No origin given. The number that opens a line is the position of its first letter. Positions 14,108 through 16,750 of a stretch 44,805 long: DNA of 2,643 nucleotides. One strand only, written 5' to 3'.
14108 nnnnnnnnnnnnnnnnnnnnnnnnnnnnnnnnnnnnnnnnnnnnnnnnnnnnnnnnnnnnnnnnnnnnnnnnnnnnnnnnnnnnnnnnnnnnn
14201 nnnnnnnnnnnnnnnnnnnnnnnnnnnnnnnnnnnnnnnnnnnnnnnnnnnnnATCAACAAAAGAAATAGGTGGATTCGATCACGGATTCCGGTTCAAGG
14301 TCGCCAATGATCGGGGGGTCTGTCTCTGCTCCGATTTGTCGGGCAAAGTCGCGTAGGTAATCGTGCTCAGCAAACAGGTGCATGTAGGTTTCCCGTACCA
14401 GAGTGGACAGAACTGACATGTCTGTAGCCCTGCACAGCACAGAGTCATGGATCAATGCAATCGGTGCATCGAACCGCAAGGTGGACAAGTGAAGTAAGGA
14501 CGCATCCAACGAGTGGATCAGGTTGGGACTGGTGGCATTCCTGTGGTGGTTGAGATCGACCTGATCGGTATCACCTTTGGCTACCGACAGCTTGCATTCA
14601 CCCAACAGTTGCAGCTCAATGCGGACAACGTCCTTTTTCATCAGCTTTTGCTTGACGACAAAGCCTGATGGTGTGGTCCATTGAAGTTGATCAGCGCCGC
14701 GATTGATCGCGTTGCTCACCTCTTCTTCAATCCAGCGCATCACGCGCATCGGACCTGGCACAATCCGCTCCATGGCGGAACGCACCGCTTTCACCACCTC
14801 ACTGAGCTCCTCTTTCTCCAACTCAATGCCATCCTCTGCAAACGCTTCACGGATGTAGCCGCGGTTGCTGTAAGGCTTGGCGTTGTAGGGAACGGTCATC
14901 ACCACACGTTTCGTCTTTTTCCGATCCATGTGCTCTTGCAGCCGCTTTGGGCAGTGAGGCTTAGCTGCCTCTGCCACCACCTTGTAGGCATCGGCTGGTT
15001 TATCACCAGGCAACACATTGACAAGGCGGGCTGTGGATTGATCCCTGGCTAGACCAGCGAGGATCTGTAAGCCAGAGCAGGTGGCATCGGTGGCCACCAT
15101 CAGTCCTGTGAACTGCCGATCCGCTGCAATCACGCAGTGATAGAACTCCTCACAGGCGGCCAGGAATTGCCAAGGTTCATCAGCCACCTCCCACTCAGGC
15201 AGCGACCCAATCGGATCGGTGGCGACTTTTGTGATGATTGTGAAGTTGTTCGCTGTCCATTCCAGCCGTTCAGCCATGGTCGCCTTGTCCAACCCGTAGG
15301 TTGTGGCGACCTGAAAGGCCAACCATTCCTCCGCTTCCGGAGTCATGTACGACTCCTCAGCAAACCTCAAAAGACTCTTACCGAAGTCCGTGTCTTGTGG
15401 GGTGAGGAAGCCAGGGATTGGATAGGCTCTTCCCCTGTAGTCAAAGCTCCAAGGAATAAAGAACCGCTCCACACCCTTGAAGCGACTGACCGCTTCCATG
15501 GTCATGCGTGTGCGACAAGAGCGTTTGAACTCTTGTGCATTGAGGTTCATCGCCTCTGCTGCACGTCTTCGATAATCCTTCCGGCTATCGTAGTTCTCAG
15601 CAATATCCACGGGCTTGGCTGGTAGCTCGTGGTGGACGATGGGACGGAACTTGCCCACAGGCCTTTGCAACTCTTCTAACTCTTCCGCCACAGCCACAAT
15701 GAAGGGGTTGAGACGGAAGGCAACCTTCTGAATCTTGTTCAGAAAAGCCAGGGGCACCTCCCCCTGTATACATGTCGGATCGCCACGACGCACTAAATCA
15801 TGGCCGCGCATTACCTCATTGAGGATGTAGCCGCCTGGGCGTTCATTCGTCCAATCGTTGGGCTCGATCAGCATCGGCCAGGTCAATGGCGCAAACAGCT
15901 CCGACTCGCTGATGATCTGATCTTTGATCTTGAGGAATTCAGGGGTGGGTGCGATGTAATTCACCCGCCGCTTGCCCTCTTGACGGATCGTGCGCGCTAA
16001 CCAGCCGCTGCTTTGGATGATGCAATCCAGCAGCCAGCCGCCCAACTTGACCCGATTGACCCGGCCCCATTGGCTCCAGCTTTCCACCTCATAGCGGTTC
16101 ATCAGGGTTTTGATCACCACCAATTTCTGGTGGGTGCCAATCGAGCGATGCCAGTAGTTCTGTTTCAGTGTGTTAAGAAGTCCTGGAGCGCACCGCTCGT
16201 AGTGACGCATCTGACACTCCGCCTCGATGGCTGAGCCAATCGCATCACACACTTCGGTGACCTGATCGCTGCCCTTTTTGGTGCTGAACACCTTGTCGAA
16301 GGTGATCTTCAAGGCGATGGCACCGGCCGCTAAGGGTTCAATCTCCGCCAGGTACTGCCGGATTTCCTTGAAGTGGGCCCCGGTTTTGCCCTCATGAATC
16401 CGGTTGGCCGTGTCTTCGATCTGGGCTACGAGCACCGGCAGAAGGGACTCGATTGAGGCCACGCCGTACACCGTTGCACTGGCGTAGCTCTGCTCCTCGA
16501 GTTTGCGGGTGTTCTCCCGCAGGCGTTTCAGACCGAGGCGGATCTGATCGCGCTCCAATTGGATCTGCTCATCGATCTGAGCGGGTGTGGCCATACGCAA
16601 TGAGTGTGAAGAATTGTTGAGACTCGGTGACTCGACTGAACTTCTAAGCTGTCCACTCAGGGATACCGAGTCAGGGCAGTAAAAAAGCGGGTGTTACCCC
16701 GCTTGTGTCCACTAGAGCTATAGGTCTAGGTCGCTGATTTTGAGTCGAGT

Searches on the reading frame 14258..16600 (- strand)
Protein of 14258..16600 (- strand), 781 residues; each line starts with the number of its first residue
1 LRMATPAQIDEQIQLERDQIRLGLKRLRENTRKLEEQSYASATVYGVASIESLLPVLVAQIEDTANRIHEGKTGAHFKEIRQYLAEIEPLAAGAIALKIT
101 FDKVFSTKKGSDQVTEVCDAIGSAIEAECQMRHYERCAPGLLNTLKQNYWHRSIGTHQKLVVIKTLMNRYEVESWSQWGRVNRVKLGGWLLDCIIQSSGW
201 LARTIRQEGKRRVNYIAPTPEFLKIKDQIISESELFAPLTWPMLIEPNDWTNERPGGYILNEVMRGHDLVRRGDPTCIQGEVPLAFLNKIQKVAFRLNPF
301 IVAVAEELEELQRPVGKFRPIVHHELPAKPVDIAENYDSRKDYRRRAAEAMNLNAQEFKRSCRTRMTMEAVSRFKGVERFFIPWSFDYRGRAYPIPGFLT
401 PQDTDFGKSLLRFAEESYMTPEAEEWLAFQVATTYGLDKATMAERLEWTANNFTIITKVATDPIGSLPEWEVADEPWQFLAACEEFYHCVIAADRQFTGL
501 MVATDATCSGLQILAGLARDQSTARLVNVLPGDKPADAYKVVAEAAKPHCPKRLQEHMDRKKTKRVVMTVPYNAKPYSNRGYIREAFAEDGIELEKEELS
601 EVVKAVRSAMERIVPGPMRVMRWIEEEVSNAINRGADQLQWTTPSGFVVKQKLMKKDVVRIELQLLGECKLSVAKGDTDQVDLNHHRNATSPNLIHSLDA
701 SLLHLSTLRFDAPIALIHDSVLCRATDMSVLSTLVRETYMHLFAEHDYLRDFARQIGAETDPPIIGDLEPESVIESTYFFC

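Call 14: find_related_loci(query=window:14258-16600:-, collection=viral_contigs, flank=8000)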
Query window:14258-16600:- (781 aa) in viral_contigs; peptide patterns used: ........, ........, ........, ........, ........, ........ (x = any residue, [..] = any of these).
366 stretches matched a pattern; 362 encode a relative of the query (tblastn E <= 1e-3); the best 80 are kept; 80 distinct loci.
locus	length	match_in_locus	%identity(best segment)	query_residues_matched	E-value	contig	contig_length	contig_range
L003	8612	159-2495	86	3-781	0e+0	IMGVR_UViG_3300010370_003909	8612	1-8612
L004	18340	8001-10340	84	3-781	0e+0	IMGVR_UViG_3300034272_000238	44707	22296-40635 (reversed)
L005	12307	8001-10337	84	3-781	0e+0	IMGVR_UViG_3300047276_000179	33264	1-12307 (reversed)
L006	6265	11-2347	84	3-781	0e+0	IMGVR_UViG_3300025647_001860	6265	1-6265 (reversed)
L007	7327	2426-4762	84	3-781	0e+0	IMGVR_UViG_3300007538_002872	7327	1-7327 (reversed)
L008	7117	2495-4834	83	3-781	0e+0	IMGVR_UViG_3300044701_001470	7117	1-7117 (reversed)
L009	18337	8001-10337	85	3-781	0e+0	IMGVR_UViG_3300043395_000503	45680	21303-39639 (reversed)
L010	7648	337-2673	82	3-781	0e+0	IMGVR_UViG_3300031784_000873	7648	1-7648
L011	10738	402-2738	85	3-781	0e+0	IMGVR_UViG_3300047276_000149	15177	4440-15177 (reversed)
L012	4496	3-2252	84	33-781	0e+0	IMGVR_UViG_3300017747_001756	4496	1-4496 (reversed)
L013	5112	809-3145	80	3-781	0e+0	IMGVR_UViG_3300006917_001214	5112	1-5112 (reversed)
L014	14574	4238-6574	80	3-781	0e+0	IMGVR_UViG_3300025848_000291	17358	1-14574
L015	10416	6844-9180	80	3-781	0e+0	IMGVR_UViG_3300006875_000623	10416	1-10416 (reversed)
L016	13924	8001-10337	80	3-781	0e+0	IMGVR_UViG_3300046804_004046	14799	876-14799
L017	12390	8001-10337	77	3-781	0e+0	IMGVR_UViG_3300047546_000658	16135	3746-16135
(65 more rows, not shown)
